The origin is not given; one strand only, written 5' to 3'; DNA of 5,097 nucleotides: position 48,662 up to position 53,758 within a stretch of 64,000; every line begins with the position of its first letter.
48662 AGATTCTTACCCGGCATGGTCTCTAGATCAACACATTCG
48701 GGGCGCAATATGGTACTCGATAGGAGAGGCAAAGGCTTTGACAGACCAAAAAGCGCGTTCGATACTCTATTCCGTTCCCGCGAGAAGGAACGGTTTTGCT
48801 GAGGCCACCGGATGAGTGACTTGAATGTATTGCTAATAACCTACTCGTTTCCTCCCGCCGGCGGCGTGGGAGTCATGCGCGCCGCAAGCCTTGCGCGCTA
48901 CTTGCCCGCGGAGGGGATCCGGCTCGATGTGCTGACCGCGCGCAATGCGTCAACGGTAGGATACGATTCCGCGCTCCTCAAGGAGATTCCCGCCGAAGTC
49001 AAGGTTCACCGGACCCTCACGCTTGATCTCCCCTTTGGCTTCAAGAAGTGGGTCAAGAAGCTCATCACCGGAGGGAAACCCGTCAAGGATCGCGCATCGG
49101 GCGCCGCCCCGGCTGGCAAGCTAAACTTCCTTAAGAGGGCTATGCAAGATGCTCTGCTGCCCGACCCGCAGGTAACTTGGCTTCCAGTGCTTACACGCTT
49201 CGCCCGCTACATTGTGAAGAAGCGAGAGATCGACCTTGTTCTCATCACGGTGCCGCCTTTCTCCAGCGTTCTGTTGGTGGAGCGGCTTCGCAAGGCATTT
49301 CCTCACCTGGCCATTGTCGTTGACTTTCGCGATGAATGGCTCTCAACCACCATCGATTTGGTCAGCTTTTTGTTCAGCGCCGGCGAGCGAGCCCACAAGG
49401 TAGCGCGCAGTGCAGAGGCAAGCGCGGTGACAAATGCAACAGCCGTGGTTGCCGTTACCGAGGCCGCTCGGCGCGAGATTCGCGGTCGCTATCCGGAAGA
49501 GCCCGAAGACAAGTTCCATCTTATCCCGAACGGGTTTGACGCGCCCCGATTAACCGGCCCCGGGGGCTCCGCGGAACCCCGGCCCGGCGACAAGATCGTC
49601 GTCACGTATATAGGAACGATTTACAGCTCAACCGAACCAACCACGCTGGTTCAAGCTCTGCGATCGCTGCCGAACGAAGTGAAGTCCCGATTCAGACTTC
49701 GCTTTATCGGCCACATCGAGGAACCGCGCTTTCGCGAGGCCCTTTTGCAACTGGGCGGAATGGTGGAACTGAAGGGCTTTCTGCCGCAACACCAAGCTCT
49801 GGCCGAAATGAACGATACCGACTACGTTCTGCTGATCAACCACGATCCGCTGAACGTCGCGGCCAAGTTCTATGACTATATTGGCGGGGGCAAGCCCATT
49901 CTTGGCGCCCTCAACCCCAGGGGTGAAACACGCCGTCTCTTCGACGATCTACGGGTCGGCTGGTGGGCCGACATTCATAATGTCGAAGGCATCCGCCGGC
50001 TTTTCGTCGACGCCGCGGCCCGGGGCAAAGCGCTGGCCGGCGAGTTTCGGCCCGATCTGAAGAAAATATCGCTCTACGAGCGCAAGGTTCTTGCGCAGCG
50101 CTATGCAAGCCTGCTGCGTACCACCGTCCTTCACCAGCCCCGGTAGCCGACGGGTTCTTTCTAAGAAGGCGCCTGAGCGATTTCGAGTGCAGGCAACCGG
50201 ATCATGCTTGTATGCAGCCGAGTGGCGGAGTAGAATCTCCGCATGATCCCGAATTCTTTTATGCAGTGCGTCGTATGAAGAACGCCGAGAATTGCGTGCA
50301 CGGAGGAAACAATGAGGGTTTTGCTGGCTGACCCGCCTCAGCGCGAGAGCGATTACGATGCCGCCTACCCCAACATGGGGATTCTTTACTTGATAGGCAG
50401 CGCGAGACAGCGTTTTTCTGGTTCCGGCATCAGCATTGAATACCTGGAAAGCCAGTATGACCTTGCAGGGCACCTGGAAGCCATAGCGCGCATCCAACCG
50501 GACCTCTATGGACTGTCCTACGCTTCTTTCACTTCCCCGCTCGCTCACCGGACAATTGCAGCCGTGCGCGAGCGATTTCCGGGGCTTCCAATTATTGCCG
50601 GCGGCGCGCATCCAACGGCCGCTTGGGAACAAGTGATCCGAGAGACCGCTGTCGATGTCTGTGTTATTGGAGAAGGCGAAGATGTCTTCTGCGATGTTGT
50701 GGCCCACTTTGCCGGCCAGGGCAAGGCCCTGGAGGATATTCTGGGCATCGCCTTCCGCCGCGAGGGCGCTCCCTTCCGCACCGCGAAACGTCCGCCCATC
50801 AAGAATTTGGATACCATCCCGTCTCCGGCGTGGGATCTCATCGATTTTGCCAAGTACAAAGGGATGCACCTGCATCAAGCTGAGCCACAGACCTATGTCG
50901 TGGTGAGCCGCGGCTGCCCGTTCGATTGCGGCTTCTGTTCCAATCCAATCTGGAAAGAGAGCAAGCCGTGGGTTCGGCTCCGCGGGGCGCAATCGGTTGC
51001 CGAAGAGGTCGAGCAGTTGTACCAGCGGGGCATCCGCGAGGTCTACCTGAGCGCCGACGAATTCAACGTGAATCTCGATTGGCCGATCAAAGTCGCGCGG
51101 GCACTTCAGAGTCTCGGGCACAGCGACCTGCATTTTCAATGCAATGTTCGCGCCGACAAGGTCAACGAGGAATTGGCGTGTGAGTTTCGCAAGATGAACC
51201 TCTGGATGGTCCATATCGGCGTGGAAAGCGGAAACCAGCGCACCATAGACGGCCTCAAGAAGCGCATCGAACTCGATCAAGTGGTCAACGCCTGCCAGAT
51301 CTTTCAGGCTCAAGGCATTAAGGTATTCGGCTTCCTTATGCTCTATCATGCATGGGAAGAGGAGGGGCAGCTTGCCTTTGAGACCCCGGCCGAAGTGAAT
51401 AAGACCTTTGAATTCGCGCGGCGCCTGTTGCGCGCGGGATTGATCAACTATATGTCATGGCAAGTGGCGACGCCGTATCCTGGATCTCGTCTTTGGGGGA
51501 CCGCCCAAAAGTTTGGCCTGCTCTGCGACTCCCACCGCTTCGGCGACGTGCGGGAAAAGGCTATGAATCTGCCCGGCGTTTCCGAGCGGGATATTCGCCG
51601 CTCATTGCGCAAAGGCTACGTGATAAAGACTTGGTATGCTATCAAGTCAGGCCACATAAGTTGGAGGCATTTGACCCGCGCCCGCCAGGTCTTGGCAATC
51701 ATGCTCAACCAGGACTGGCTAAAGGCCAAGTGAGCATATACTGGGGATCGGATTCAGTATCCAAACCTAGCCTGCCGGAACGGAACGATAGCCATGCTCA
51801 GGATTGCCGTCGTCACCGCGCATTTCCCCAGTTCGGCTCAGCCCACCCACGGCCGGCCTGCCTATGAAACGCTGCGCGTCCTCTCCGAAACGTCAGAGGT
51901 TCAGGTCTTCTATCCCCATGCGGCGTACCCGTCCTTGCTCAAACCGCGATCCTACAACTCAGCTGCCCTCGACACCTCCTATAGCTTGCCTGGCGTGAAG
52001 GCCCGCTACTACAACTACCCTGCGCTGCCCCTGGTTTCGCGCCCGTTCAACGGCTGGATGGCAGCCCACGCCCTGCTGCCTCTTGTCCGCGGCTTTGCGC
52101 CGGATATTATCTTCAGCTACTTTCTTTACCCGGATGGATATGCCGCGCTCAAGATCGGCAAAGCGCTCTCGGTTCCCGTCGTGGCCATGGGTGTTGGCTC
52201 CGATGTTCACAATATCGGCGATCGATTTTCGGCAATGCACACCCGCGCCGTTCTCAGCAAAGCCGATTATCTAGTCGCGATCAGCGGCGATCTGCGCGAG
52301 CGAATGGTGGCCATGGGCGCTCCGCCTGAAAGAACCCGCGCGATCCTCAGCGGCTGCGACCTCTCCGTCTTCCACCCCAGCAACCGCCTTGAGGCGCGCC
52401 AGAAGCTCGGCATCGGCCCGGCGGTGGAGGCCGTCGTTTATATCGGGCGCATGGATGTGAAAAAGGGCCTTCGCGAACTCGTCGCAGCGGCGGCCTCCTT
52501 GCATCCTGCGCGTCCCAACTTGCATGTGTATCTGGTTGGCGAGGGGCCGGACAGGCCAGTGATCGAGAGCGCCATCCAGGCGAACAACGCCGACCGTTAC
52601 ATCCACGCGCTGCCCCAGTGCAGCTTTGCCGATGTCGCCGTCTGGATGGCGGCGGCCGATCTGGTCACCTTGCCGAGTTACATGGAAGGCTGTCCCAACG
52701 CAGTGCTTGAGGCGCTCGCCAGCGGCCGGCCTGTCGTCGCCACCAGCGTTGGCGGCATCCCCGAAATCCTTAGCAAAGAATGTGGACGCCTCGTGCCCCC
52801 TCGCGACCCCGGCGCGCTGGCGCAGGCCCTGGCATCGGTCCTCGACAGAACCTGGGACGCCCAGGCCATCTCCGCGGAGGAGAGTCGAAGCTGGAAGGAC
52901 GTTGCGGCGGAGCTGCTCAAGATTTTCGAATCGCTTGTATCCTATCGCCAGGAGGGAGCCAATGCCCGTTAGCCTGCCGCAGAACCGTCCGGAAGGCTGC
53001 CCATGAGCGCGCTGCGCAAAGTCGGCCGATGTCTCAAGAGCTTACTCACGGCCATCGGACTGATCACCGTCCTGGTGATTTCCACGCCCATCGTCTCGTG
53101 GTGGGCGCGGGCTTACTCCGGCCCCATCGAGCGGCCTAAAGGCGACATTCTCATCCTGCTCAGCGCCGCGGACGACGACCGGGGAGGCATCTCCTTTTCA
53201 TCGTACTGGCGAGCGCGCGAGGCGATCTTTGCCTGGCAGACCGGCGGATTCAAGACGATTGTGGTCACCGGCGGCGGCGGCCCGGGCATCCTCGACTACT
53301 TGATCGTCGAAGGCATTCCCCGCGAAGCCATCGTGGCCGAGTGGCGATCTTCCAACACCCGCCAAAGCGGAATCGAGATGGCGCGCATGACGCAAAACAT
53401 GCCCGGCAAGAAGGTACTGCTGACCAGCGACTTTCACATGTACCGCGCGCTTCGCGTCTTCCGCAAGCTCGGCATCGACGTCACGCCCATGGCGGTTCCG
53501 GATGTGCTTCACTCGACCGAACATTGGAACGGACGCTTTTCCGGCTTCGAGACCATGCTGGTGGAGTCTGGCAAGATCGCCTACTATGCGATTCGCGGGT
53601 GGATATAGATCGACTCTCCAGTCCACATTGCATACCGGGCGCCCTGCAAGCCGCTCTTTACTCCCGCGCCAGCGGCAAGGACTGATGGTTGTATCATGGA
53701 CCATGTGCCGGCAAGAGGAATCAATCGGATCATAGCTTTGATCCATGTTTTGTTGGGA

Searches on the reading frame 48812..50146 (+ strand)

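Call 4: search_protein_families(library=ncbifam, proteins=[window:48812-50146:+], max_evalue=0.00001)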
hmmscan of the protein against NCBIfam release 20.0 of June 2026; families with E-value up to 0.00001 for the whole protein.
window:48812-50146:+ (444 aa): 1 family
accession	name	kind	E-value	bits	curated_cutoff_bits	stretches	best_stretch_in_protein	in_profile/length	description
TIGR02149.1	glgA_Coryne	subfamily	3.1e-06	26.6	302.4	0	196-291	132-234/391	glycogen synthase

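Call 7: search_protein_families(library=pfam, proteins=[window:48812-50146:+], max_evalue=0.01)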
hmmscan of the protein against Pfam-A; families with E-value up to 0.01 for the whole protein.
window:48812-50146:+ (444 aa): 3 families
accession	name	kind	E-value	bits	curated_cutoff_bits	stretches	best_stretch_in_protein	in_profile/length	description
PF13439.12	Glyco_transf_4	-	1.4e-11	45.1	28.5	1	117-244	50-168/170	Glycosyltransferase Family 4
PF13579.12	Glyco_trans_4_4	-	3.8e-10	40.8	29.7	1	23-241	6-158/158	Glycosyl transferase 4-like domain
PF00534.26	Glycos_transf_1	-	0.0017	18.3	26.4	1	256-339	10-96/172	Glycosyl transferases group 1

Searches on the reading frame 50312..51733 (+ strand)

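Call 5: search_protein_families(library=ncbifam, proteins=[window:50312-51733:+], max_evalue=0.00001)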
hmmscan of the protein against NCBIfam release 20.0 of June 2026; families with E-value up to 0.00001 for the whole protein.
window:50312-51733:+ (473 aa): 20 families
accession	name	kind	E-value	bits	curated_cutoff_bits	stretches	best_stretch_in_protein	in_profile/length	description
TIGR02026.1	BchE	equivalog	2.4e-36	125.6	481.35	1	14-398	15-387/497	magnesium-protoporphyrin IX monomethyl ester anaerobic oxidative cyclase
TIGR03471.1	HpnJ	equivalog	3e-33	115.4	577.6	1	76-434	82-427/472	hopanoid biosynthesis associated radical SAM protein HpnJ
NF050148.1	rSAM_ApyD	equivalog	2.5e-27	95.5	750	1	56-339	68-341/645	RiPP biosynthesis radical SAM protein ApyD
TIGR04013.1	B12_SAM_MJ_1487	hypoth_equivalog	5.3e-25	88.1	251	1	47-397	27-356/382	TIGR04013 family B12-binding domain/radical SAM domain-containing protein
TIGR04014.1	B12_SAM_MJ_0865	equivalog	3.5e-22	78.8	360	1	88-351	65-323/434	methyl-coenzyme M reductase glutamine C-methyltransferase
TIGR04367.1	HpnR_B12_rSAM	equivalog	8.6e-22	77.3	650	1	52-465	50-433/490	hopanoid C-3 methylase HpnR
TIGR04072.2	rSAM_ladder_B12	equivalog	1.1e-20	73.7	360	1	79-347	87-332/443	lipid biosynthesis B12-binding/radical SAM protein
NF033070.1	rSAM_AprD4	equivalog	2.9e-20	72.6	500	1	163-429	167-421/456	AprD4 family radical SAM diol-dehydratase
TIGR04479.1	bcpD_PhpK_rSAM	subfamily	1.3e-18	66.7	600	1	19-344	70-389/504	PhpK family radical SAM P-methyltransferase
NF033712.0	B12_rSAM_KedN5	subfamily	4.5e-18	64.8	700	1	88-209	88-211/624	KedN5 family methylcobalamin-dependent radical SAM C-methyltransferase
TIGR04385.1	B12_rSAM_cofa1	equivalog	6e-18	65.3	450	1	14-342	14-343/438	B12 lower ligand biosynthesis radical SAM protein BzaD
TIGR04295.1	B12_rSAM_oligo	hypoth_equivalog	9.2e-18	64.1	400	1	81-321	93-318/422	TIGR04295 family B12-binding domain-containing radical SAM protein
NF045585.1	rSAM_slr0320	equivalog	2.7e-17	62.5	775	1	192-337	232-380/511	photosystem II high light acclimation radical SAM protein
NF040542.1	rSAM_RCCLKC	equivalog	2.6e-16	59.8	450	1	84-354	71-340/423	arsinothricin biosynthesis radical SAM protein ArsL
TIGR03975.1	rSAM_ocin_1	subfamily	4.6e-15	55.1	281.85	1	83-339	149-405/606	RiPP maturation radical SAM C-methyltransferase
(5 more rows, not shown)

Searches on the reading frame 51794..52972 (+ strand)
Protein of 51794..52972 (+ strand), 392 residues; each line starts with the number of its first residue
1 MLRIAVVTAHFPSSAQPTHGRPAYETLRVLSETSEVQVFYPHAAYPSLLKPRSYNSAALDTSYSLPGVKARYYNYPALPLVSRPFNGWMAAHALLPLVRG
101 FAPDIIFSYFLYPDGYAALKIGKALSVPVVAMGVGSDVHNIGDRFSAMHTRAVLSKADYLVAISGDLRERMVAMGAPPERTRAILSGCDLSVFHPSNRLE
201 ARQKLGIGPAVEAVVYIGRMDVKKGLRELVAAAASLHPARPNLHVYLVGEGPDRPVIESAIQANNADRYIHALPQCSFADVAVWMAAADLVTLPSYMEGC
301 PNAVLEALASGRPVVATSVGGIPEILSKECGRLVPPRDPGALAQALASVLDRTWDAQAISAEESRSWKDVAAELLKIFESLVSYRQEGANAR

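Call 5: search_protein_families(library=ncbifam, proteins=[window:51794-52972:+], max_evalue=0.00001)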
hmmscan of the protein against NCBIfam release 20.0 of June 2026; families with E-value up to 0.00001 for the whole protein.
window:51794-52972:+ (392 aa): 28 families (the best 25 are shown)
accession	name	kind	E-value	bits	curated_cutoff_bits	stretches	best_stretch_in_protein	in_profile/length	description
NF047684.1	TeichurnBiosyTuaC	equivalog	3.6e-39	134.8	550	1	3-362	2-364/391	teichuronic acid biosynthesis protein TuaC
TIGR03088.1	stp2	hypoth_equivalog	6.3e-33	114.3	409.05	1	94-356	73-342/374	TIGR03088 family PEP-CTERM/XrtA system glycosyltransferase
NF053787.1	GlcN_PG_synth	equivalog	1.6e-28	99.6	480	1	96-382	76-360/361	N-acetylglucosaminyl phosphatidylglycerol synthase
TIGR03449.1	mycothiol_MshA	equivalog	1.1e-27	97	462.5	1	151-381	159-403/406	D-inositol-3-phosphate glycosyltransferase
TIGR04063.1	stp3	hypoth_equivalog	1.7e-26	93.1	442.05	1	91-381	81-395/397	TIGR04063 family PEP-CTERM/XrtA system glycosyltransferase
TIGR03999.1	thiol_BshA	equivalog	2.3e-23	82.7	273.7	1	93-364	75-350/375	N-acetyl-alpha-D-glucosaminyl L-malate synthase BshA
NF041876.1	EPS_EpsE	equivalog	3.1e-23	82.7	400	1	155-362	160-371/389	exopolysaccharide biosynthesis GT4 family glycosyltransferase EpsE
NF038229.1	Glyco4_Geo_Pelo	equivalog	3.8e-21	75.5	400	1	92-322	45-272/338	GPMC system family 4 glycosyltransferase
TIGR02149.1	glgA_Coryne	subfamily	1.8e-20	73.4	302.4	1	144-379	132-388/391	glycogen synthase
NF007640.0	PRK10307.1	subfamily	5.1e-18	65.2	276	1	140-366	155-385/411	WcaI family glycosyltransferase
TIGR04005.1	wcaL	equivalog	5.5e-16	58.4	537.6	1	151-350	169-368/406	colanic acid biosynthesis glycosyltransferase WcaL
TIGR04047.1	MSMEG_0565_glyc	hypoth_equivalog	1.4e-15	57.3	259.85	1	144-378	127-371/373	MSMEG_0565 family glycosyltransferase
NF038295.1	EPS_HpsP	equivalog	5.7e-14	51.9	550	1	197-381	193-387/388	hormogonium polysaccharide biosynthesis glycosyltransferase HpsP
NF038011.1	PelF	equivalog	8.6e-14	51.4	100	1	144-356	245-463/489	GT4 family glycosyltransferase PelF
TIGR04157.1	glyco_rSAM_CFB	subfamily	5.9e-13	48.6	400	1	150-329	163-342/406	TIGR04157 family glycosyltransferase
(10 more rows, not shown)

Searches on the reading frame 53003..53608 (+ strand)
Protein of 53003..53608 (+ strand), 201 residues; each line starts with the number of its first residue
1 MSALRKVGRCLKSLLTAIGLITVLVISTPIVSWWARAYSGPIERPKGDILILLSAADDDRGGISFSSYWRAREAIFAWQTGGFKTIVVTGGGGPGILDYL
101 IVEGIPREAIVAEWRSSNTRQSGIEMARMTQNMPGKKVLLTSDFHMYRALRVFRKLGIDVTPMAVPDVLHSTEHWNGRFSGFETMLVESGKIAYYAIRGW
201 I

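Call 5: search_protein_families(library=ncbifam, proteins=[window:53003-53608:+], max_evalue=0.00001)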
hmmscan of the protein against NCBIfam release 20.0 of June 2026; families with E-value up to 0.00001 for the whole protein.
window:53003-53608:+ (201 aa): 0 families

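Call 7: search_protein_families(library=pfam, proteins=[window:53003-53608:+], max_evalue=0.01)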
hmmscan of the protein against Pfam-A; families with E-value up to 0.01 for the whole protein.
window:53003-53608:+ (201 aa): 1 family
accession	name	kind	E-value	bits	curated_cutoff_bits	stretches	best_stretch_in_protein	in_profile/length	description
PF02698.23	DUF218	-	1e-15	58.3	27.6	1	68-176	14-119/133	DUF218 domain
